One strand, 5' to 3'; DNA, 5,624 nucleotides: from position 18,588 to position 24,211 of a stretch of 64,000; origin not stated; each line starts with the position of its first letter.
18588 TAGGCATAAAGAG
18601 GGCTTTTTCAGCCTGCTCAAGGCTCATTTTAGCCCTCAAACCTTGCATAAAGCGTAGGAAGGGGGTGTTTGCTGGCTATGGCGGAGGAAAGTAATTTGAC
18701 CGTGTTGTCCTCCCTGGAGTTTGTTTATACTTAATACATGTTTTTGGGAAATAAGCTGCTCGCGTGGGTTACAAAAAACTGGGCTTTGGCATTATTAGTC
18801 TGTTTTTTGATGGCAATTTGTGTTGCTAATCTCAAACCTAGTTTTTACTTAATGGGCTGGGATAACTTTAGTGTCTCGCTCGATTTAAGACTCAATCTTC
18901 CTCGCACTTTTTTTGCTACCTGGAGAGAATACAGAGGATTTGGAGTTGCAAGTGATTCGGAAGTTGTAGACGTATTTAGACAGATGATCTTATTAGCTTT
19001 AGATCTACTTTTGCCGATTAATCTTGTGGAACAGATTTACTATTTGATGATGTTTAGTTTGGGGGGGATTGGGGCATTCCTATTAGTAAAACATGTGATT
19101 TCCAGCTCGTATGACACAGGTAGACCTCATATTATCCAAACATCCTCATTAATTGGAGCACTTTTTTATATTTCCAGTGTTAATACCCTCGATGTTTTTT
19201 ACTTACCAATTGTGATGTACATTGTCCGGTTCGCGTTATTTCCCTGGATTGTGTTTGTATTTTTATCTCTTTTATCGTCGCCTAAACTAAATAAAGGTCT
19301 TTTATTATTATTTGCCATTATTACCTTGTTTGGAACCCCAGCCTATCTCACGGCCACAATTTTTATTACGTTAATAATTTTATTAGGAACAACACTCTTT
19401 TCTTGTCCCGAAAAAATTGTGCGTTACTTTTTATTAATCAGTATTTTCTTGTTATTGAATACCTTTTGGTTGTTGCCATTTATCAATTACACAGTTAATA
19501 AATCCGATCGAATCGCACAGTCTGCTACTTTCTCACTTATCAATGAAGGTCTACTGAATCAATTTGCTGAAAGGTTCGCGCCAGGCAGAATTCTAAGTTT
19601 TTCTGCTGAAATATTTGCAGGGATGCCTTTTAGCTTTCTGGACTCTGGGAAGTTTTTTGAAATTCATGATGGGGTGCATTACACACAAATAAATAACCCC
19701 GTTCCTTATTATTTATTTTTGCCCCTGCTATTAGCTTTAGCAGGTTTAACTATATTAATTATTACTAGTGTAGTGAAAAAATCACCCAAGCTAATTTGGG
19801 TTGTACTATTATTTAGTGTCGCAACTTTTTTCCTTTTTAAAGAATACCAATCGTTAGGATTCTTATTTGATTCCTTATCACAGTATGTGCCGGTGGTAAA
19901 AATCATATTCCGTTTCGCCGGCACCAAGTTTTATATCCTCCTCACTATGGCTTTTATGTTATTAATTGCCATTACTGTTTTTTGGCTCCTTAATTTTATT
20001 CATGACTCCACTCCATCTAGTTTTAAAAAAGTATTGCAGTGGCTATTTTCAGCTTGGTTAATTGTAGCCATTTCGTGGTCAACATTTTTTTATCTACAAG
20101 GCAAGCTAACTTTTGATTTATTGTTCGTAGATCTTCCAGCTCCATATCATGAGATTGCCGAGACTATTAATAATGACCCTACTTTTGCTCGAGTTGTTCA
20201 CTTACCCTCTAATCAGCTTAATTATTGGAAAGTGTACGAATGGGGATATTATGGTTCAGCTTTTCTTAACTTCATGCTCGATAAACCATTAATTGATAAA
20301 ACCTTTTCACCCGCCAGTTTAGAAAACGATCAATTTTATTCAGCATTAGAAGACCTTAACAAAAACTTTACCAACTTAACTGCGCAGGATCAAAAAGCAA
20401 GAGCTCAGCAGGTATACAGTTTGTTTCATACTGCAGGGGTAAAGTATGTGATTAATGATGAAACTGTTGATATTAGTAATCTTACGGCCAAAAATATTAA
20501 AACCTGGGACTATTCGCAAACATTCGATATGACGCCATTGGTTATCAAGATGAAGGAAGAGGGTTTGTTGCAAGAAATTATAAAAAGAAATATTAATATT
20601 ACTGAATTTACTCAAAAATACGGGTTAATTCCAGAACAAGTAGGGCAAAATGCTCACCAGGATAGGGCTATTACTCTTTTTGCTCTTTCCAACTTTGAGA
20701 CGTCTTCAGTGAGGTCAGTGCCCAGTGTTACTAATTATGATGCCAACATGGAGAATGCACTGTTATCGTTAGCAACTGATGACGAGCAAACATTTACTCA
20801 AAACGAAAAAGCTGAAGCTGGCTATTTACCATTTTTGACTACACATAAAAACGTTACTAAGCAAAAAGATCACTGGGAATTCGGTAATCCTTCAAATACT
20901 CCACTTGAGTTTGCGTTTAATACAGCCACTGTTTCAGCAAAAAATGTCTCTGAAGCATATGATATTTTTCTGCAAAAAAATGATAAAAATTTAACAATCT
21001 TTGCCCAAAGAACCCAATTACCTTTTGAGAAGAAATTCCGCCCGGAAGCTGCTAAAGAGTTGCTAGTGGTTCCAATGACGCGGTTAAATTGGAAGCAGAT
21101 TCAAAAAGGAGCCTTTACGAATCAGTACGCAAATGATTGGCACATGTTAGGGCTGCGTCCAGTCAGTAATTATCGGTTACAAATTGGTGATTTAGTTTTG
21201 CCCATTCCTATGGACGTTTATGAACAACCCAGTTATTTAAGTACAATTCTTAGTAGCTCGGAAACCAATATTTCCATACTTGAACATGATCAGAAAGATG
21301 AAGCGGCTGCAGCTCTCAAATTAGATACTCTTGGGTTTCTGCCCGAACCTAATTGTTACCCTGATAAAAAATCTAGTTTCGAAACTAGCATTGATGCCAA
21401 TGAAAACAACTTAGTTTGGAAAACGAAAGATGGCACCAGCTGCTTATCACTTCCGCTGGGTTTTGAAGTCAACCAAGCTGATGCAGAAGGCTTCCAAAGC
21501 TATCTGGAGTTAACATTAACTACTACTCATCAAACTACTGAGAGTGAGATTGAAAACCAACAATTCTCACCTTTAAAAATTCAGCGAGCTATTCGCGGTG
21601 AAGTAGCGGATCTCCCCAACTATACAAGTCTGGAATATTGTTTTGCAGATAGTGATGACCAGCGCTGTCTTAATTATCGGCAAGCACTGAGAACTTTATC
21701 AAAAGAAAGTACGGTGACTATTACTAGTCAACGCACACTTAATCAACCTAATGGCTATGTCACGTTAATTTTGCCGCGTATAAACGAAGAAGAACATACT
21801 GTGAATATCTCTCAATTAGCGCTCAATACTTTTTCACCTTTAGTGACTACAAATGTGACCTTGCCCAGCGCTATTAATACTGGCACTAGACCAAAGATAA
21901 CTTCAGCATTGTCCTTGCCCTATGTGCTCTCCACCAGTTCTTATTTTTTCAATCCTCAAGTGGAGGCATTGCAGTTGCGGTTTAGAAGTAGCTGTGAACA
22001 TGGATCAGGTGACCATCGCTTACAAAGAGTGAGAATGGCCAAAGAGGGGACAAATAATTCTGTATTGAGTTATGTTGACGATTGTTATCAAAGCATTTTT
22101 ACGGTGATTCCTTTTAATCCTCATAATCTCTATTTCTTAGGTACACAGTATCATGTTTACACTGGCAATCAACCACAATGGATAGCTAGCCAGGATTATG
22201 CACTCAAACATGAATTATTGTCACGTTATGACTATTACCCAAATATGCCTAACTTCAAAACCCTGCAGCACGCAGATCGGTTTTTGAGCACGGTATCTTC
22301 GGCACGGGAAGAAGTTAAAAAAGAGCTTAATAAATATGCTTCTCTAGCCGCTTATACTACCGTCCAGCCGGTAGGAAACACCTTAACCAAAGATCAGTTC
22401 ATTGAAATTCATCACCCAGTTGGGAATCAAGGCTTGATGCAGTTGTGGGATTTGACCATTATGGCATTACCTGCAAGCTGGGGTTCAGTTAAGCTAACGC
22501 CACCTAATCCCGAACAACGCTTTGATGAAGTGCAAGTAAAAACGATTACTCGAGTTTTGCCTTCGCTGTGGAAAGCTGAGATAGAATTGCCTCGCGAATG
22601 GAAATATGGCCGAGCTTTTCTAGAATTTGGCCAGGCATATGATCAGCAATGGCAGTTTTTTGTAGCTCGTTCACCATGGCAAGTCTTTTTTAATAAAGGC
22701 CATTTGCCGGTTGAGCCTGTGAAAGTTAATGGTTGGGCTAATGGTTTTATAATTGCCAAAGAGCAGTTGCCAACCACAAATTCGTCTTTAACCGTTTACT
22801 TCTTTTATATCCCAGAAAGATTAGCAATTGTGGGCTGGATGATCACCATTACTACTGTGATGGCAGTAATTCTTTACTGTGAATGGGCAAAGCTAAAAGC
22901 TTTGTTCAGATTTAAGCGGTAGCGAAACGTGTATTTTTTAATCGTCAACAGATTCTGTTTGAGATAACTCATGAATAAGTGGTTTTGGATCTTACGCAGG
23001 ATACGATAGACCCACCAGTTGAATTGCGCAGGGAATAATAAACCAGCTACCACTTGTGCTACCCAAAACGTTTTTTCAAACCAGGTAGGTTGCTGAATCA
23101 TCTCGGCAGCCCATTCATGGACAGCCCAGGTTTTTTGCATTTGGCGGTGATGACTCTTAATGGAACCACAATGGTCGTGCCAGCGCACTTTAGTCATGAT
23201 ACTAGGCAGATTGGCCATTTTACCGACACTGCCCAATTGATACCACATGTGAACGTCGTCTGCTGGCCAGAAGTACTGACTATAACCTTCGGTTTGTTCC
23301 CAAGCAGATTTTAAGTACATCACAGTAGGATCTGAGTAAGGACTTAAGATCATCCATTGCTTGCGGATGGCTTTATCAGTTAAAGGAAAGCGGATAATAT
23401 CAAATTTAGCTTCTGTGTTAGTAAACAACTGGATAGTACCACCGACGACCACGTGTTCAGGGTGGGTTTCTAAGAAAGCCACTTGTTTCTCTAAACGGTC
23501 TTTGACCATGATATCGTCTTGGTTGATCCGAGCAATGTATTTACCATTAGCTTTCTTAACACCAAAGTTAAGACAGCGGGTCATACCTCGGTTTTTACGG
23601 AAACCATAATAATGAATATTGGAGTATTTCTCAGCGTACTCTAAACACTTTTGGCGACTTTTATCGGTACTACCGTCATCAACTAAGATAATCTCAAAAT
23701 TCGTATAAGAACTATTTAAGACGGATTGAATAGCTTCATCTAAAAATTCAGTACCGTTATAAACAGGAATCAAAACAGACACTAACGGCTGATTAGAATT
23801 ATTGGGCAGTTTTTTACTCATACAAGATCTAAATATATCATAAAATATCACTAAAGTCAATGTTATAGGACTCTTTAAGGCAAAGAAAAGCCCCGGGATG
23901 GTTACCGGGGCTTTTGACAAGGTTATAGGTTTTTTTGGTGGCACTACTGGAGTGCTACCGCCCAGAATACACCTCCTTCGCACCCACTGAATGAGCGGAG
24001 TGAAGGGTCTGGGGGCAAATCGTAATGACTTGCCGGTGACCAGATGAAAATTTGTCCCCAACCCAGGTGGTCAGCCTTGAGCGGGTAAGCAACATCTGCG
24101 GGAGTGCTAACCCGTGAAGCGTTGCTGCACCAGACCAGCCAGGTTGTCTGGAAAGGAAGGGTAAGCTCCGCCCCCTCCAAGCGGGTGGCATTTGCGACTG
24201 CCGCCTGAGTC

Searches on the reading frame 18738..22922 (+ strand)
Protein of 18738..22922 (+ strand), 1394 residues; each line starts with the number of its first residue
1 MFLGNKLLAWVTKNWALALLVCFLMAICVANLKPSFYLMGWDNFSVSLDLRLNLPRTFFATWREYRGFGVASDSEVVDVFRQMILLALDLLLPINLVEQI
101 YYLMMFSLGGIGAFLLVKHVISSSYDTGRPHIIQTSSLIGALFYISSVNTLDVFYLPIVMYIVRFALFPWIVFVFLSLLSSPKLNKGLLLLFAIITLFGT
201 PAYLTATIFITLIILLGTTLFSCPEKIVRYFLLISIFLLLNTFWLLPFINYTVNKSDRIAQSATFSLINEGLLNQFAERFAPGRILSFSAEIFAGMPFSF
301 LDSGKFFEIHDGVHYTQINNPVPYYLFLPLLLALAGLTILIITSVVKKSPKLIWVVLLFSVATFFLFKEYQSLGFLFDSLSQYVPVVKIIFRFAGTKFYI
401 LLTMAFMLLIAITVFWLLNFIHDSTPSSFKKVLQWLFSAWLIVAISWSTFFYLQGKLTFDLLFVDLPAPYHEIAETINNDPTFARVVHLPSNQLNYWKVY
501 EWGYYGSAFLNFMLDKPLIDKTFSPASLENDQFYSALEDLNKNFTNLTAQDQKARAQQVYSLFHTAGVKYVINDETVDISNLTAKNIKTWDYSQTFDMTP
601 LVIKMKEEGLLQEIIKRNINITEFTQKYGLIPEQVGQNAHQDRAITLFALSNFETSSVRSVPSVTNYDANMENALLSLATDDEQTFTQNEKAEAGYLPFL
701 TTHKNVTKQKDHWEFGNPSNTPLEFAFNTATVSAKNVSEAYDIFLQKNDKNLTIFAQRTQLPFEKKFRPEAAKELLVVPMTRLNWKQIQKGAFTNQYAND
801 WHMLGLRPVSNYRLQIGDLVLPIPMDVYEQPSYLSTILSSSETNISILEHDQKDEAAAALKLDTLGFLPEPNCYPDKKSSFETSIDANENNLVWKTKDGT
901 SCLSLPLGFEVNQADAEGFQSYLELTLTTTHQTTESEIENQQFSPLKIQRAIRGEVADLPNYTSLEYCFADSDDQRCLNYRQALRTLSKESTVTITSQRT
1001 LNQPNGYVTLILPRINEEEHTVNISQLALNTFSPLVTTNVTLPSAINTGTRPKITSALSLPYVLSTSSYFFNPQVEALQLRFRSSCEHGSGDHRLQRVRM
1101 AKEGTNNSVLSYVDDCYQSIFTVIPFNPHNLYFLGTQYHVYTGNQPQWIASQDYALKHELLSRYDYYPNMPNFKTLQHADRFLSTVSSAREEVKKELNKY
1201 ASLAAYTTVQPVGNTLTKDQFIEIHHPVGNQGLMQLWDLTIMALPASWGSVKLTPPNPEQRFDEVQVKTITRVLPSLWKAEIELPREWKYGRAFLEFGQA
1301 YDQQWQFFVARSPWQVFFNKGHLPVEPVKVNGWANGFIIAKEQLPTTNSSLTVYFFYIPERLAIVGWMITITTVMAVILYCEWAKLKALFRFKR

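Call 7: search_protein_families(library=pfam, proteins=[window:18738-22922:+], max_evalue=0.01)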
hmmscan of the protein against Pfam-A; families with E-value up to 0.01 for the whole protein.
window:18738-22922:+ (1394 aa): 0 families

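Call 39: search_protein_families(library=pfam, proteins=[window:18738-22922:+], max_evalue=10)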
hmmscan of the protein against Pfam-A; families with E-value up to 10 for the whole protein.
window:18738-22922:+ (1394 aa): 0 families

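Call 87: search_solved_structures(query=window:18738-22922:+, max_evalue=10, show_alignments=1)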
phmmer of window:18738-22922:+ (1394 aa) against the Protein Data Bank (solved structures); distinct sequences matched with E-value up to 10: 0.

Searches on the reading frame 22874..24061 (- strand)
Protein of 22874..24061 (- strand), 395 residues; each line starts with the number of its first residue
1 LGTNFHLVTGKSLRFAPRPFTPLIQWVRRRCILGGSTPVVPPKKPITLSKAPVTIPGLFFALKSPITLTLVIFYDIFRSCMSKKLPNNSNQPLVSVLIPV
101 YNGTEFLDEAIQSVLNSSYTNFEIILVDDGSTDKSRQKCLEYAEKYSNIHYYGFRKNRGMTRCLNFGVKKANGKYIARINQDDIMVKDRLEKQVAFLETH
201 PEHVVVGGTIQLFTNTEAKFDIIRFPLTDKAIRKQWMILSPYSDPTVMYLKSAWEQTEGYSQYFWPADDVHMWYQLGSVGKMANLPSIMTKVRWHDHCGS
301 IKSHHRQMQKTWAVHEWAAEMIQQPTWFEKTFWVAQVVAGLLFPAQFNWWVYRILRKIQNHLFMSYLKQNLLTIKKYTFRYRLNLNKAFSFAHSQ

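Call 7: search_protein_families(library=pfam, proteins=[window:22874-24061:-], max_evalue=0.01)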
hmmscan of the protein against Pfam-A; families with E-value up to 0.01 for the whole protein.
window:22874-24061:- (395 aa): 3 families
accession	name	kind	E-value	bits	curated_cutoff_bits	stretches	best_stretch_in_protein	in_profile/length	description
PF00535.33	Glycos_transf_2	-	1.4e-34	119.8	23.3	1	95-224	1-130/168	Glycosyl transferase family 2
PF13641.12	Glyco_tranf_2_3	-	6.1e-11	43.2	27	1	92-278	2-196/230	Glycosyltransferase like family 2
PF10111.15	Glyco_tranf_2_2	-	7.1e-11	42.5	27.3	1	95-264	1-185/276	Glycosyltransferase like family 2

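Call 94: search_protein_families(library=ncbifam, proteins=[window:22874-24061:-], max_evalue=0.00001)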
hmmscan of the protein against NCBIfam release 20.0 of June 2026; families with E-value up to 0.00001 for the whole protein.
window:22874-24061:- (395 aa): 20 families
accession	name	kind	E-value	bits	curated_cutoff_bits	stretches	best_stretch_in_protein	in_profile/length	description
NF053739.1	GlytfEpsEBac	equivalog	2.3e-34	118.6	450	1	92-316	1-226/265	glycosyltransferase EpsE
NF047683.1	TeichurnBiosyTuaG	equivalog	1.3e-26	93.8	400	1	89-200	3-114/252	teichuronic acid biosynthesis protein TuaG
NF007482.0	PRK10073.1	equivalog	1.3e-22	80.3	423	1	89-194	3-107/334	glycosyltransferase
TIGR03937.1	PgaC_IcaA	equivalog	2.5e-21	76.1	422.3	1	82-209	35-162/407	poly-beta-1,6-N-acetyl-D-glucosamine synthase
TIGR03111.1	glyc2_xrt_Gpos1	hypoth_equivalog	1.3e-19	70.3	363.95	1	76-210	32-169/439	TIGR03111 family XrtG-associated glycosyltransferase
NF050050.1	ProtGlycPglI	equivalog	5.8e-16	58.7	500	1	92-211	2-122/306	GalNAc(5)-diNAcBac-PP-undecaprenol beta-1,3-glucosyltransferase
TIGR04440.1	glyco_TIGR04440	domain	9.3e-15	54.9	70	1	94-219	2-129/215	TIGR00180 family glycosyltransferase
NF041875.1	EPS_EpsD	equivalog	3.5e-14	52.9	370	1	94-208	1-115/325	exopolysaccharide biosynthesis glycosyltransferase EpsD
NF038302.1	EPS_HpsE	equivalog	2.2e-13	49.8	300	1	95-212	4-126/307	hormogonium polysaccharide biosynthesis glycosyltransferase HpsE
NF007453.0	PRK10018.1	equivalog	2.6e-13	50.3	382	1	89-198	3-112/280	colanic acid biosynthesis glycosyltransferase WcaA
NF038299.1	EPS_HpsN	equivalog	7.8e-13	48.1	425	1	92-210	1-119/317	hormogonium polysaccharide biosynthesis glycosyltransferase HpsN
TIGR04017.1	WcaA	equivalog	8.8e-13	48.5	495.75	1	90-199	3-112/279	colanic acid biosynthesis glycosyltransferase WcaA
TIGR04283.1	glyco_like_mftF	equivalog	1.1e-12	48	182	1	94-308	1-202/221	TIGR04283 family arsenosugar biosynthesis glycosyltransferase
NF041394.1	GtaseAglG_Halo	equivalog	7.6e-12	45.1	440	1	94-210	3-119/304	glucosyl-dolichyl phosphate glucuronosyltransferase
TIGR03965.1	mycofact_glyco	equivalog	6.5e-10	38.5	280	1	88-213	71-194/467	mycofactocin biosynthesis glycosyltransferase MftF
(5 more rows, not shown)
